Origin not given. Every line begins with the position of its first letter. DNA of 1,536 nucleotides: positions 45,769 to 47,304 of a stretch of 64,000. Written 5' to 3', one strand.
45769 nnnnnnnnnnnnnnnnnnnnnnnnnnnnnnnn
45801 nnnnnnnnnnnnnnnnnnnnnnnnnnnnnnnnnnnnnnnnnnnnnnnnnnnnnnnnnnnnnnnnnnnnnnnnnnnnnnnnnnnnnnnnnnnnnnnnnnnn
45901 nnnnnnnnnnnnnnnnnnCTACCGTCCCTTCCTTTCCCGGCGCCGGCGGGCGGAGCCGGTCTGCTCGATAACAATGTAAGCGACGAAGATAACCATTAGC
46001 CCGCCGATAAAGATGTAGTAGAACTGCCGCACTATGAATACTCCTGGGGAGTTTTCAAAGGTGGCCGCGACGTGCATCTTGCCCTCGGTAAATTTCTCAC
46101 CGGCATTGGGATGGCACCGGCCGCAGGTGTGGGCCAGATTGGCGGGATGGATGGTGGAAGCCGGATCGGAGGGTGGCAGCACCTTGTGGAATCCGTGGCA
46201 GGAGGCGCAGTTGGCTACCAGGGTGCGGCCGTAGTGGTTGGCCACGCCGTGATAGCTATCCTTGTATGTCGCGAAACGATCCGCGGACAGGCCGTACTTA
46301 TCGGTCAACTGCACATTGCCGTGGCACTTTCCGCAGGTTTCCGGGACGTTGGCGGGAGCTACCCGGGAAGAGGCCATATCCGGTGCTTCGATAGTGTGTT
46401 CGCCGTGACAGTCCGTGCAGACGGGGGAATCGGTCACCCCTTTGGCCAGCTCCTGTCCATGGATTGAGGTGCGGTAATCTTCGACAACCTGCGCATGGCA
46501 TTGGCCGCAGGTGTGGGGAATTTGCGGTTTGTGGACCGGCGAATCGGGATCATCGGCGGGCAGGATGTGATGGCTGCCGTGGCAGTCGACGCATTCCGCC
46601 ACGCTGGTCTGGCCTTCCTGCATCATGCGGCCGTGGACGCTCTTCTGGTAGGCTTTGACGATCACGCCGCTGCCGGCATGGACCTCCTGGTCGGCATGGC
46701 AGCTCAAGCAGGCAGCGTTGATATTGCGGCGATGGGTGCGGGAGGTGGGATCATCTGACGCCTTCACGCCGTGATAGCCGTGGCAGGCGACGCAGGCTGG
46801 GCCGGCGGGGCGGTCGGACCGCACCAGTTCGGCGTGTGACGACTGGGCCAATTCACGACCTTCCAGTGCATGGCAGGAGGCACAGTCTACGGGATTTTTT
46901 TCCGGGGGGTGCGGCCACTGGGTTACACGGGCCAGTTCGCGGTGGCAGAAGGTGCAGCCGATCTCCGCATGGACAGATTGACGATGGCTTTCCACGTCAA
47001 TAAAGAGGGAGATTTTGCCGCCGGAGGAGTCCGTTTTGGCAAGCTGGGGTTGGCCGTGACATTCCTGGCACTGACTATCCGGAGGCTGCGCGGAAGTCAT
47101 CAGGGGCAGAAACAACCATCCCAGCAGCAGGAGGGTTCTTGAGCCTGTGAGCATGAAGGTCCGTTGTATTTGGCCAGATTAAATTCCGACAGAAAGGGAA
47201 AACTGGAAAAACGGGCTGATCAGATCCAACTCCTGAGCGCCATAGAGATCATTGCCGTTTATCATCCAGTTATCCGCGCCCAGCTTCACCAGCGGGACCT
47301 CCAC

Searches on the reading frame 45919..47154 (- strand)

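Call 12: search_protein_families(library=pfam, proteins=[window:45919-47154:-], max_evalue=0.001)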
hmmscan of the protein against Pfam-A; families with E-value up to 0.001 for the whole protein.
window:45919-47154:- (411 aa): 6 families
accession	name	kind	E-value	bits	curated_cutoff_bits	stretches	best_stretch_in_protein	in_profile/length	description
PF14537.11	Cytochrom_c3_2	-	8.5e-14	52.2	25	0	246-348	9-78/79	Cytochrome c3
PF14522.11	Cytochrome_C7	-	5.3e-13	49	24.8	1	212-278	12-66/67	Cytochrome c7 and related cytochrome c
PF09699.15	Paired_CXXCH_1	-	2e-10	40.6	20.6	2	245-280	8-38/41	Doubled CXXCH motif (Paired_CXXCH_1)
PF22678.1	Cytochrom_c_NrfB-like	-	1e-08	35.9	27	1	29-101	1-71/89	Cytochrome c-type protein NrfB-like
PF22113.1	Mtrc-MtrF_II-IV_dom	-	3e-07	30.6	30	1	241-356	4-132/176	Outer membrane cytochrome MtrC/MtrF-like, domains II/IV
PF00684.25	DnaJ_CXXCXGXG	-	3.4e-05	24.5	32.7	0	241-283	13-53/65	DnaJ central domain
